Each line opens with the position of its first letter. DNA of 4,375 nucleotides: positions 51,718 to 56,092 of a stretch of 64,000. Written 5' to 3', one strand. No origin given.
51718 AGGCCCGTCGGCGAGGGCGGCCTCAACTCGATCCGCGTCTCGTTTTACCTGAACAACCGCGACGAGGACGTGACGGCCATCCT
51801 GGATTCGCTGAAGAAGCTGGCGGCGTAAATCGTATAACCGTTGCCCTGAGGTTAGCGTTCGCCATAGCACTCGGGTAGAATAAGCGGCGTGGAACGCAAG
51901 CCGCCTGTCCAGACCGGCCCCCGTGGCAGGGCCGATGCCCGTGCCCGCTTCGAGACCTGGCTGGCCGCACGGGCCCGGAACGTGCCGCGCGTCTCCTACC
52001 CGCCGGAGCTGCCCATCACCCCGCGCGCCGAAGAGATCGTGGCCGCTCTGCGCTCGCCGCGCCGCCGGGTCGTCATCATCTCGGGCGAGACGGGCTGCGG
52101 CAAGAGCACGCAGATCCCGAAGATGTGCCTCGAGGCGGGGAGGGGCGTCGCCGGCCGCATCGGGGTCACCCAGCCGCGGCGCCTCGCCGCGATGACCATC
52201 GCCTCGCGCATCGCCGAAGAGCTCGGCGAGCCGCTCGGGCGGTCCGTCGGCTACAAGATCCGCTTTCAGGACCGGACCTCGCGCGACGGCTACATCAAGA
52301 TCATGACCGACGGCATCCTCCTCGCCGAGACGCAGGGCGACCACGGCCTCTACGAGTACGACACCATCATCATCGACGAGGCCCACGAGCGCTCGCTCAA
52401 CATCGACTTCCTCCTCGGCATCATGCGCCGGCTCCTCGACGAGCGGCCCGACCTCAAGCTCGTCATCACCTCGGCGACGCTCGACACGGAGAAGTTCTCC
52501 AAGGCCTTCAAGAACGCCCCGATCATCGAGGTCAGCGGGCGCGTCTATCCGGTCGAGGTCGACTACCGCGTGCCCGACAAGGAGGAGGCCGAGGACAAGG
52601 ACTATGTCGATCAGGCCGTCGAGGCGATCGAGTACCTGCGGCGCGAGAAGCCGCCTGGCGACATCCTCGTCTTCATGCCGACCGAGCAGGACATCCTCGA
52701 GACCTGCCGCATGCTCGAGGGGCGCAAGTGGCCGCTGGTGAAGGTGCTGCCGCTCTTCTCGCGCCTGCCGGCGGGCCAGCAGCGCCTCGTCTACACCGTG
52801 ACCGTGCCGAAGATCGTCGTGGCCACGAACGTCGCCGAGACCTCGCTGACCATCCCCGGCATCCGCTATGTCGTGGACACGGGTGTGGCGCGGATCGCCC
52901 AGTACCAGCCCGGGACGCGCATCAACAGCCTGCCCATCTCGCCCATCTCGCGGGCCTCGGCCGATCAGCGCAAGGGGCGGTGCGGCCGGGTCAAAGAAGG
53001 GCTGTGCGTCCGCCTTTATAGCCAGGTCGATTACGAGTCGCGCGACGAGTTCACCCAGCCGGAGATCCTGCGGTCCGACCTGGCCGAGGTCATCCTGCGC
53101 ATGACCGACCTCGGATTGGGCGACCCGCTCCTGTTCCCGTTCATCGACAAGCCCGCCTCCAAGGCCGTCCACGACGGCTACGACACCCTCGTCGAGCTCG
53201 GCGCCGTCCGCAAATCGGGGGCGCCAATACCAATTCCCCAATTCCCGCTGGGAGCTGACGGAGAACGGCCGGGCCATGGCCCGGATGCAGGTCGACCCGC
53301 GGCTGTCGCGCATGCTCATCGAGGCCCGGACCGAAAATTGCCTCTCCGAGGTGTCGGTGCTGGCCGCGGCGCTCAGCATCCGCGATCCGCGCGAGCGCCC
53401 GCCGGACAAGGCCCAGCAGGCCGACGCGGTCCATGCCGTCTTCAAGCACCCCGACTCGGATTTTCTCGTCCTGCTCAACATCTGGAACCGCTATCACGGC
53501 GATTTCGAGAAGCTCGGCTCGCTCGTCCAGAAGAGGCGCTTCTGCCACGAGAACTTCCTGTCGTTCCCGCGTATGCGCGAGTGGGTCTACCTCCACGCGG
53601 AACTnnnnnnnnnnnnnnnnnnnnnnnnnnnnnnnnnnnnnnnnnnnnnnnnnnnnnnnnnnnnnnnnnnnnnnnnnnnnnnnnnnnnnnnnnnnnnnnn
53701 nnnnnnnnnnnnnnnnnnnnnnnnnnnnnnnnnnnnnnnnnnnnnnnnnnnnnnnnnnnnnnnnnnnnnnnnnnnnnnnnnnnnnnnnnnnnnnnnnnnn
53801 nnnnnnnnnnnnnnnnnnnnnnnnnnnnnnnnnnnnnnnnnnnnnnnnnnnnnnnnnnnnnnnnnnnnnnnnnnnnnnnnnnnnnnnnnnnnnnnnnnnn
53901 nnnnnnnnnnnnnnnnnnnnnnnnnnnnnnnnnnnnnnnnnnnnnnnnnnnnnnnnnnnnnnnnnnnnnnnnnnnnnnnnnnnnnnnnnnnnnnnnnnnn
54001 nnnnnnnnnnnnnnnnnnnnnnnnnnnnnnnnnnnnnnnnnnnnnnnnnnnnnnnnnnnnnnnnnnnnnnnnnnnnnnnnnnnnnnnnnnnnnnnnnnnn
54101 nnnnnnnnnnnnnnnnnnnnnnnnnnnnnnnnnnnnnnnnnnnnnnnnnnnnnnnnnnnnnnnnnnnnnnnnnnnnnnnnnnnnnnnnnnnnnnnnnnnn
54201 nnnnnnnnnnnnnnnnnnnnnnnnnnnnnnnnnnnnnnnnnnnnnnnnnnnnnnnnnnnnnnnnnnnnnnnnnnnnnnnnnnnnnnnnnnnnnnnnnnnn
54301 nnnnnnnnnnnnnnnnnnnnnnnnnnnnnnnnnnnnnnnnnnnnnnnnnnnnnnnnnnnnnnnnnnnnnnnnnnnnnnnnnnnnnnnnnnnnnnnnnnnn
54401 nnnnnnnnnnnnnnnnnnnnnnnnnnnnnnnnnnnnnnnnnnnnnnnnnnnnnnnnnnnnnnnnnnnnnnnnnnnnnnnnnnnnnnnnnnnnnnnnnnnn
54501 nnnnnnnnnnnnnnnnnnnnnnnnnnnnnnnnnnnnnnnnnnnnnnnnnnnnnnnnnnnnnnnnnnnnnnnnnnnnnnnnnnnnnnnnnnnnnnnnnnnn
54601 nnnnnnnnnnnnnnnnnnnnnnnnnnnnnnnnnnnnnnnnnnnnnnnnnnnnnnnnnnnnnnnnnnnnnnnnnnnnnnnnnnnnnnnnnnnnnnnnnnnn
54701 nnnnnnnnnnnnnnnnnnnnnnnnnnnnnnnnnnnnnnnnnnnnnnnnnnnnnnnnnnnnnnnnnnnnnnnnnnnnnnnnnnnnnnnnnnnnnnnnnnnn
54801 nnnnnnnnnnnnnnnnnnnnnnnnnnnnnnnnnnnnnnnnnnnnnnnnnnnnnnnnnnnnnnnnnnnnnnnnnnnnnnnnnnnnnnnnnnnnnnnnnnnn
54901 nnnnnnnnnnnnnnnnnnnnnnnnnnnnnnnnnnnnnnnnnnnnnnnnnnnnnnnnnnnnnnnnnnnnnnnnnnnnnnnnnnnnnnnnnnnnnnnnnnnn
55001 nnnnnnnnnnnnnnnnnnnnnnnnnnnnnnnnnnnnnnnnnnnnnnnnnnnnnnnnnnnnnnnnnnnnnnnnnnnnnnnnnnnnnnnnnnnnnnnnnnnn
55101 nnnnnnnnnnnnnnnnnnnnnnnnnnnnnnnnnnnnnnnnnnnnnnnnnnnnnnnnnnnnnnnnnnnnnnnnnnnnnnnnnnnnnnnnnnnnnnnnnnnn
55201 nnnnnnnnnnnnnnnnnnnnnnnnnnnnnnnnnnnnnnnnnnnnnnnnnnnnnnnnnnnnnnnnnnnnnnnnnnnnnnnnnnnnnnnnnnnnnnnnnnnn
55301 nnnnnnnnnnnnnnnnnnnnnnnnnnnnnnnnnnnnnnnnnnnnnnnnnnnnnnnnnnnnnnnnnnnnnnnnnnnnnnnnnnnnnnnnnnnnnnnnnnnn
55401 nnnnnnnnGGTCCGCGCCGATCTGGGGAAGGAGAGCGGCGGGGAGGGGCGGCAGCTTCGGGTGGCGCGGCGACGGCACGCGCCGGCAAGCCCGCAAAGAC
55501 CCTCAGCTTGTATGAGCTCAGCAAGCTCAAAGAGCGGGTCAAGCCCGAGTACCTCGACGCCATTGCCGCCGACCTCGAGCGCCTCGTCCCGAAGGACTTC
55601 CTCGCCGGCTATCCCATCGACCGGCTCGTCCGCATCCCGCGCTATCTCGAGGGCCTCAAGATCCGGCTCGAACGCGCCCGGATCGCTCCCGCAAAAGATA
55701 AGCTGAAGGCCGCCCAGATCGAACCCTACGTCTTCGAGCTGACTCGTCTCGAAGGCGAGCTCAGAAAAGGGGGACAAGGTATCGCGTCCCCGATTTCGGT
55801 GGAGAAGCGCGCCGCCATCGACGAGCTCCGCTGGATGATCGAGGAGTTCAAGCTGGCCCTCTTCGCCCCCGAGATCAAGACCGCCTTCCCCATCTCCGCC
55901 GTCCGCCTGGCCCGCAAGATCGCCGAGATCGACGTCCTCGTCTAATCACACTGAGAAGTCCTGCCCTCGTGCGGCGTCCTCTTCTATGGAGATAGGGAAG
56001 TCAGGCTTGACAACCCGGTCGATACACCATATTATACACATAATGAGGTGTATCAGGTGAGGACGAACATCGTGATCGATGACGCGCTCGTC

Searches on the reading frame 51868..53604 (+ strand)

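Call 73: search_protein_families(library=pfam, proteins=[window:51868-53604:+], max_evalue=0.001)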
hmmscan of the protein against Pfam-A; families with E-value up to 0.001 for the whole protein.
window:51868-53604:+ (579 aa): 4 families
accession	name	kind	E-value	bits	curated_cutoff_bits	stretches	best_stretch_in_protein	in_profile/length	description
PF00271.37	Helicase_C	-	4.7e-10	40.1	23.5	1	254-375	6-109/110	Helicase conserved C-terminal domain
PF00270.35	DEAD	-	1.7e-07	31.6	26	1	56-206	6-161/167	DEAD/DEAH box helicase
PF13401.12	AAA_22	-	1e-05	26.3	27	1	66-197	5-117/130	AAA domain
PF13245.12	AAA_19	-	0.00051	20.7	25.1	1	65-176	10-103/134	AAA domain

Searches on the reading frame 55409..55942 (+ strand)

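Call 73: search_protein_families(library=pfam, proteins=[window:55409-55942:+], max_evalue=0.001)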
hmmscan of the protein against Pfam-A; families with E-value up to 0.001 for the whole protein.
window:55409-55942:+ (178 aa): 1 family
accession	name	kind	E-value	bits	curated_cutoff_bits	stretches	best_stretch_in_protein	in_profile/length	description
PF11898.13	DUF3418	-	2e-28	99.9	25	1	38-172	453-581/582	Domain of unknown function (DUF3418)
